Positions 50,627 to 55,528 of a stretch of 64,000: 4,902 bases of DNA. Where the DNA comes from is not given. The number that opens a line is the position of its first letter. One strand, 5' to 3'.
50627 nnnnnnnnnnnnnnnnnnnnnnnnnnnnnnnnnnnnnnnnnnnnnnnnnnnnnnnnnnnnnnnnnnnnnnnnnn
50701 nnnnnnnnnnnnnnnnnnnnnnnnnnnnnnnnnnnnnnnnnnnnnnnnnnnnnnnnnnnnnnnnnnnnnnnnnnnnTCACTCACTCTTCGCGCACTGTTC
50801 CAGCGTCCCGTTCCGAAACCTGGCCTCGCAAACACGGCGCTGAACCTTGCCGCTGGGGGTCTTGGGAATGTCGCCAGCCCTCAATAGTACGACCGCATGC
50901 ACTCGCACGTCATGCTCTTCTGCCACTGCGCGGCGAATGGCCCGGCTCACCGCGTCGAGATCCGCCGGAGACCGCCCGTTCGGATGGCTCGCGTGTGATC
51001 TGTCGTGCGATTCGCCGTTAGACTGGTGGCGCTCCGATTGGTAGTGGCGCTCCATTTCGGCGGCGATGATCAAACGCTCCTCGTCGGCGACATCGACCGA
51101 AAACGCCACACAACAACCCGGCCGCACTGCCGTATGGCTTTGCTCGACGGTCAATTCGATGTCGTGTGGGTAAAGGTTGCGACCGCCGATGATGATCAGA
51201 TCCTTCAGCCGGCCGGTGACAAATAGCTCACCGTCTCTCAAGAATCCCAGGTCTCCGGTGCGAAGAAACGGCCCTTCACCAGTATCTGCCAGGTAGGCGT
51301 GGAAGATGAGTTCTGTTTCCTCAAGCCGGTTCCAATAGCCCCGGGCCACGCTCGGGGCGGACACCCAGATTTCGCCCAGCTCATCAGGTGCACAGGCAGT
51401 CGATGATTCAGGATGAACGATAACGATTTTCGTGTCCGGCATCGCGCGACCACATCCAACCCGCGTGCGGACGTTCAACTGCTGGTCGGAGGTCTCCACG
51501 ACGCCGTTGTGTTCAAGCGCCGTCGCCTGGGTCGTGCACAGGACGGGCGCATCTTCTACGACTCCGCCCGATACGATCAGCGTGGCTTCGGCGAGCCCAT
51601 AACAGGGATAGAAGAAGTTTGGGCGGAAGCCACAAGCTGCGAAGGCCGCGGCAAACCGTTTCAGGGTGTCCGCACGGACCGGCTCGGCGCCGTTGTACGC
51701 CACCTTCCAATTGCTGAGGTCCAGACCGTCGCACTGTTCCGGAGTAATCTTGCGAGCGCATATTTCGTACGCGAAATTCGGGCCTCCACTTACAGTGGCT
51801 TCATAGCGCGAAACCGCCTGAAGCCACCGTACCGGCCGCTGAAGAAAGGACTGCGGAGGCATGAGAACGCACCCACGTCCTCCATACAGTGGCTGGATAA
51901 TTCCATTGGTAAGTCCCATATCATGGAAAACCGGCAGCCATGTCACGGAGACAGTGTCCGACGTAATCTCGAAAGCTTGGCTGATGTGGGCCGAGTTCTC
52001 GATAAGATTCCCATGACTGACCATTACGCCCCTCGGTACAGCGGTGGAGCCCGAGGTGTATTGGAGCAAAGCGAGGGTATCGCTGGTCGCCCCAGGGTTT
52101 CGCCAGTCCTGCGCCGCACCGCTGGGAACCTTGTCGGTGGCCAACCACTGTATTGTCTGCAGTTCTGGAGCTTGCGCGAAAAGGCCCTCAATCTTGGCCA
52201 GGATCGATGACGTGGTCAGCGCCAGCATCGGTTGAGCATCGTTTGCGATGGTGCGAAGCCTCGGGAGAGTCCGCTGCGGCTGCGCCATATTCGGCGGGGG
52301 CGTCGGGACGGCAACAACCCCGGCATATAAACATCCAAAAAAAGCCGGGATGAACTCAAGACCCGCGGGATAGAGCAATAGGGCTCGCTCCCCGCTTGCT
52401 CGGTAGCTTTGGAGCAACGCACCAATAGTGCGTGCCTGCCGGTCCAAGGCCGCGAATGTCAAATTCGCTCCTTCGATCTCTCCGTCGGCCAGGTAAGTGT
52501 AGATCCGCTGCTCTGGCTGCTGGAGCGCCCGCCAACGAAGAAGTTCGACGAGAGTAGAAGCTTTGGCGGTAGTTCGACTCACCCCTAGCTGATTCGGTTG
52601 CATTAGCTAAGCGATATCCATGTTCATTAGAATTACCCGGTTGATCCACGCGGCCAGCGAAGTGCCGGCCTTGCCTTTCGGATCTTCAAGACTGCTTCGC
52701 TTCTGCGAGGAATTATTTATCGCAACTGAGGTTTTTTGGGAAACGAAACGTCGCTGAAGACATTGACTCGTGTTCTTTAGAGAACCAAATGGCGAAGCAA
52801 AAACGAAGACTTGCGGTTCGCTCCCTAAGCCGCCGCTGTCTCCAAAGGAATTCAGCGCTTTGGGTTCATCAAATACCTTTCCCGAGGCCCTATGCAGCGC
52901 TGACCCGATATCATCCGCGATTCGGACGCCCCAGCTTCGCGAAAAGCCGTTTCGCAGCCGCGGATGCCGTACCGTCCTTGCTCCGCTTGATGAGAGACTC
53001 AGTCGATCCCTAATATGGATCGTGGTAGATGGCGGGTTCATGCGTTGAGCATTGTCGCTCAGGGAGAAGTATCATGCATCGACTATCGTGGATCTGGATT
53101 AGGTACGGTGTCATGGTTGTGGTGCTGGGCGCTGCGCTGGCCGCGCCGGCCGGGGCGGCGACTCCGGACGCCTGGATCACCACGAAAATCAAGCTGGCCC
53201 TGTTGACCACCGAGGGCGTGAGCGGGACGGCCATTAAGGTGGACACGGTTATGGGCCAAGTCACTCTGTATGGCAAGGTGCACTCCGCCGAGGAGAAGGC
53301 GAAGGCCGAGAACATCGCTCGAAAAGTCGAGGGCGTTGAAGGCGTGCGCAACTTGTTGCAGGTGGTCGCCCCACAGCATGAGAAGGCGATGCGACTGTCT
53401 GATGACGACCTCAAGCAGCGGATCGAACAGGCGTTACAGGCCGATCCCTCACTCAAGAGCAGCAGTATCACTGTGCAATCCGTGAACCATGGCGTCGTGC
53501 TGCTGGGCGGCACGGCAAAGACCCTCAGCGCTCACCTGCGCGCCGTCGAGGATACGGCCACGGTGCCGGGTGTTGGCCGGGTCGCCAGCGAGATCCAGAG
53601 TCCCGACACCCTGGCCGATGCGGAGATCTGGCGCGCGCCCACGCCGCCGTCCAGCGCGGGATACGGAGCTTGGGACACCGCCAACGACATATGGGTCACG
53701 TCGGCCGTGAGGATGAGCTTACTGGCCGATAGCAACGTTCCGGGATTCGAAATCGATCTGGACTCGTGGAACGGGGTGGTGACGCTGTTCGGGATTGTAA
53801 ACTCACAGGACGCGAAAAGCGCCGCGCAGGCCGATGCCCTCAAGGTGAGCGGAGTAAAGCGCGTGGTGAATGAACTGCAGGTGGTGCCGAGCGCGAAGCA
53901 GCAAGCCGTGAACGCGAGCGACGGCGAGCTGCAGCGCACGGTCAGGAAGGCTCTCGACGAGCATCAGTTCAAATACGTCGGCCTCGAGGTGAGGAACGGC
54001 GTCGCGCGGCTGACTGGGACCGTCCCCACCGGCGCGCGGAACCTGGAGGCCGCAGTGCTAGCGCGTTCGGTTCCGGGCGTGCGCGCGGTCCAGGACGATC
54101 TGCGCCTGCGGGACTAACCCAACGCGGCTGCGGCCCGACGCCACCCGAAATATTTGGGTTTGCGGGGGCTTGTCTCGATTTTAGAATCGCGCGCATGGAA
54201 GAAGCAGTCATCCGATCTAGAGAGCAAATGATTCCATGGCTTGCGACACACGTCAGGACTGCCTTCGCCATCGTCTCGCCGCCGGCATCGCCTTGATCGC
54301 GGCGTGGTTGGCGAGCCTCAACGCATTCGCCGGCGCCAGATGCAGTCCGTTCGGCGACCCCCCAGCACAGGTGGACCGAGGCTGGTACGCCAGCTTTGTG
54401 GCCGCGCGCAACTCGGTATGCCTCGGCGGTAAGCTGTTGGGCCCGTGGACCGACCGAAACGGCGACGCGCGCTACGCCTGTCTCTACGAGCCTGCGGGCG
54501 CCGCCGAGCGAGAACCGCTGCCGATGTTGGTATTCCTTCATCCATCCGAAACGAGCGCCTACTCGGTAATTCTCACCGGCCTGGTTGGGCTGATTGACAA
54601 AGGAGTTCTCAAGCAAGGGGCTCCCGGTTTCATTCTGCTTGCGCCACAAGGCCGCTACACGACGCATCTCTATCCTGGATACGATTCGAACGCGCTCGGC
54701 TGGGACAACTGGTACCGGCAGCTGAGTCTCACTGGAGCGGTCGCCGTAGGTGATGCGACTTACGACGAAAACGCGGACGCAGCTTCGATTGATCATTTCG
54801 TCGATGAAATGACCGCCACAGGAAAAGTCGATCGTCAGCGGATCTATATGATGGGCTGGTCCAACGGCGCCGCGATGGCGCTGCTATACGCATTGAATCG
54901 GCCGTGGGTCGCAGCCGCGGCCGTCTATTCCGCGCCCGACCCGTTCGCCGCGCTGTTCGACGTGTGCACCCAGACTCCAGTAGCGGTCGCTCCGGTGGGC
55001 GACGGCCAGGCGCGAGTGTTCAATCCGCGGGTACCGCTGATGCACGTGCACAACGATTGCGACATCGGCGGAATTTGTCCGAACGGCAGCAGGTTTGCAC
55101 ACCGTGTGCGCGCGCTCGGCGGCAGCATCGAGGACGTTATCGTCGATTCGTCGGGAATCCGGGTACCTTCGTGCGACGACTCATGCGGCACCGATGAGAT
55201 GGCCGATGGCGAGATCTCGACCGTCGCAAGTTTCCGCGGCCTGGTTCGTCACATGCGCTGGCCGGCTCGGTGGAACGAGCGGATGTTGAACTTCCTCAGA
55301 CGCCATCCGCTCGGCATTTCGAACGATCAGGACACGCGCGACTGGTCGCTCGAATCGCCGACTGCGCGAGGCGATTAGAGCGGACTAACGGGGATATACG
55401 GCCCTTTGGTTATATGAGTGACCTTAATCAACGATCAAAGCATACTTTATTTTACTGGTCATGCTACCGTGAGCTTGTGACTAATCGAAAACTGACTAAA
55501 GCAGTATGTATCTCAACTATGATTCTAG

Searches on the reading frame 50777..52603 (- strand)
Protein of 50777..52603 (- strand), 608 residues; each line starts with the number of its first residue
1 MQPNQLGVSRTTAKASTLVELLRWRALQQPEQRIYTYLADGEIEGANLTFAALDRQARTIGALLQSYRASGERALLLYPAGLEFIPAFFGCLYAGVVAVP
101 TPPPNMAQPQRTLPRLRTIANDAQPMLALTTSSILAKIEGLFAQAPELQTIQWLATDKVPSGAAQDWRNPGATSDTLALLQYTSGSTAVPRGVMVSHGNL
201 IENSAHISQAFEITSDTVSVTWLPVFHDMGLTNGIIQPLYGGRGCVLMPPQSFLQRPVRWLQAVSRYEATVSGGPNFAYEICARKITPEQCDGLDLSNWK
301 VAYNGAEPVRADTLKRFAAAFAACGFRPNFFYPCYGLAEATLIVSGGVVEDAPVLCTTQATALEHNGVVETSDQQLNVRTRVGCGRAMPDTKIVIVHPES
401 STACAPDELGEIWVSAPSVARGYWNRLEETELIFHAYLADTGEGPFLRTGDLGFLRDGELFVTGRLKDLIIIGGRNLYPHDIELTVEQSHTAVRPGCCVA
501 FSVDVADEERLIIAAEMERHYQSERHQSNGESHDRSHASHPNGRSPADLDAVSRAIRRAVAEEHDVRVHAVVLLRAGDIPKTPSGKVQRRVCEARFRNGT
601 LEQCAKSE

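Call 6: search_protein_families(library=pfam, proteins=[window:50777-52603:-], max_evalue=0.01)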
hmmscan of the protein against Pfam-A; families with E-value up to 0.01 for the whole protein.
window:50777-52603:- (608 aa): 3 families
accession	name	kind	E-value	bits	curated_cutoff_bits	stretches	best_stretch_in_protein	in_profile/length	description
PF00501.34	AMP-binding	-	4.7e-59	200.5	29.9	1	23-424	2-384/384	AMP-binding enzyme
PF23024.1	AMP-dom_DIP2-like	-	1.4e-08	35.2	27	1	468-504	2-38/110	Disco-interacting protein 2-like, AMP domain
PF24919.1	Mug62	-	1.9e-06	28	27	1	478-602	34-148/164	Meiotically up-regulated gene 62 protein-like domain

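Call 7: search_protein_families(library=ncbifam, proteins=[window:50777-52603:-], max_evalue=0.01)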
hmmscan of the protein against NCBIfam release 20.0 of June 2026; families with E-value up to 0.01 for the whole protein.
window:50777-52603:- (608 aa): 101 families (the best 25 are shown)
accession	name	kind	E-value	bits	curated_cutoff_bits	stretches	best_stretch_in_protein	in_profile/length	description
NF004282.0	PRK05691.1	subfamily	4.4e-172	573.9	4090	1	15-606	8-568/4334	non-ribosomal peptide synthase/polyketide synthase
NF004509.1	PRK05850.1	subfamily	1.4e-134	449.5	775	1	15-601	2-573/578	fatty-acid--AMP ligase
NF038339.3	FAAL_FadD32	equivalog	1.3e-129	433.1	975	1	14-603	16-615/625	long-chain-fatty-acid--AMP ligase FadD32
NF009124.0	PRK12476.1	subfamily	1.2e-124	416.7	922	1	17-602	35-610/612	fatty acyl-AMP ligase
NF038337.1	FAAL_FadD21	exception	4.2e-112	375.5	1100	1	15-599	3-572/579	fatty-acid--AMP ligase FAAL21/FadD21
NF006624.1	PRK09192.1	subfamily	5.7e-108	361.7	600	1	7-527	7-516/567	fatty acyl-AMP ligase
NF040633.1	FadD32_Coryne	exception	1.7e-105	353.6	875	1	32-597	47-613/614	FadD32-like long-chain-fatty-acid--AMP ligase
NF038338.1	FAAL_FadD28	exception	7.1e-100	335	1100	1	20-600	8-574/580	fatty-acid--AMP ligase FAAL28/FadD28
NF005850.0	PRK07768.1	subfamily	1.3e-99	334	572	1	116-596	93-543/545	long-chain-fatty-acid--CoA ligase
NF004510.0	PRK05851.1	equivalog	3.3e-65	220.2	621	1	56-518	40-469/525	long-chain-fatty acid--ACP ligase MbtM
NF004837.0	PRK06187.1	subfamily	1.9e-47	161.7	476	1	13-510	5-465/531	long-chain-fatty-acid--CoA ligase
TIGR01733.1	AA-adenyl-dom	subfamily_domain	7.5e-43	146.9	317.4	1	49-493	1-404/409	amino acid adenylation domain-containing protein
NF006181.0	PRK08314.1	subfamily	1.3e-39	135.9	705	3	384-509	372-494/563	long-chain-fatty-acid--CoA ligase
NF005702.0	PRK07514.1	subfamily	9.2e-37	126.5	558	1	43-490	25-424/506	malonyl-CoA synthase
NF004114.0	PRK05605.1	equivalog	1e-35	123.2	766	2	383-509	391-511/575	long-chain-fatty-acid--CoA ligase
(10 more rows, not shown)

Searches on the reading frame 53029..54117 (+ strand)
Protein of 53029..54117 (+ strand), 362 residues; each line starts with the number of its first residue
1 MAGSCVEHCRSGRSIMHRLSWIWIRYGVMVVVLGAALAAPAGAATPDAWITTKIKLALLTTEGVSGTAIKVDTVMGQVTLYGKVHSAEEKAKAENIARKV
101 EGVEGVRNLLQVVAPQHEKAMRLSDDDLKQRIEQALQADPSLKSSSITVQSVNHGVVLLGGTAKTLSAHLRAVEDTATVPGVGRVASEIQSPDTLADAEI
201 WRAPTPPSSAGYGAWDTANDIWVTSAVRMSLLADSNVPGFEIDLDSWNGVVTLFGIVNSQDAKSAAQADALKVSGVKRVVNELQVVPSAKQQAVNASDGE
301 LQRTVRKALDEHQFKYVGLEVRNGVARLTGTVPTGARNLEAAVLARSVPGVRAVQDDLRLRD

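Call 43: search_protein_families(library=pfam, proteins=[window:53029-54117:+], max_evalue=0.001)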
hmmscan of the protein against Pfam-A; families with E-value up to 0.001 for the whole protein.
window:53029-54117:+ (362 aa): 2 families
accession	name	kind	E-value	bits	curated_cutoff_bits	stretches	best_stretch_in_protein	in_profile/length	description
PF04972.22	BON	-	8.5e-58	193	27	4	47-113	2-68/69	BON domain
PF21937.1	Yop-YscD_ppl_2nd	-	4.1e-07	30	27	0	300-359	3-65/67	YscD/CdsD-like Bon-like domain 2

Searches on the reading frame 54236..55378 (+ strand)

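Call 43: search_protein_families(library=pfam, proteins=[window:54236-55378:+], max_evalue=0.001)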
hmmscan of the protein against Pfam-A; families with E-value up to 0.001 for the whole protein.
window:54236-55378:+ (380 aa): 2 families
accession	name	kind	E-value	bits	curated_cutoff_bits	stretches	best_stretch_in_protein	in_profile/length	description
PF10503.15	Esterase_PHB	-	2.9e-05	23.8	23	1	179-229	75-125/219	Esterase PHB depolymerase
PF00326.27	Peptidase_S9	-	0.00055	19.9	22.6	1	188-234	51-97/213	Prolyl oligopeptidase family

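Call 51: search_protein_families(library=ncbifam, proteins=[window:54236-55378:+], max_evalue=0.01)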
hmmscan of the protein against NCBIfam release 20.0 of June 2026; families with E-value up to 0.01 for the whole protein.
window:54236-55378:+ (380 aa): 4 families
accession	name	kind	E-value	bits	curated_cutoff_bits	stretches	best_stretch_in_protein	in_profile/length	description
NF050058.1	e_dPHAscl_type1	hypoth_equivalog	5.3e-15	55.6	150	1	74-276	3-189/276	extracellular catalytic domain type 1 short-chain-length polyhydroxyalkanoate depolymerase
NF033523.0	lasso_peptidase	equivalog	1.9e-08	33.6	400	1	174-232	467-525/638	Atxe2 family lasso peptide isopeptidase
TIGR01840.1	esterase_phb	subfamily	2.9e-05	23.7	107.85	1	178-235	72-130/213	PHB depolymerase family esterase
TIGR01250.1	pro_imino_pep_2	subfamily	0.0085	15.7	167.65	0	181-230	75-125/288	proline iminopeptidase-family hydrolase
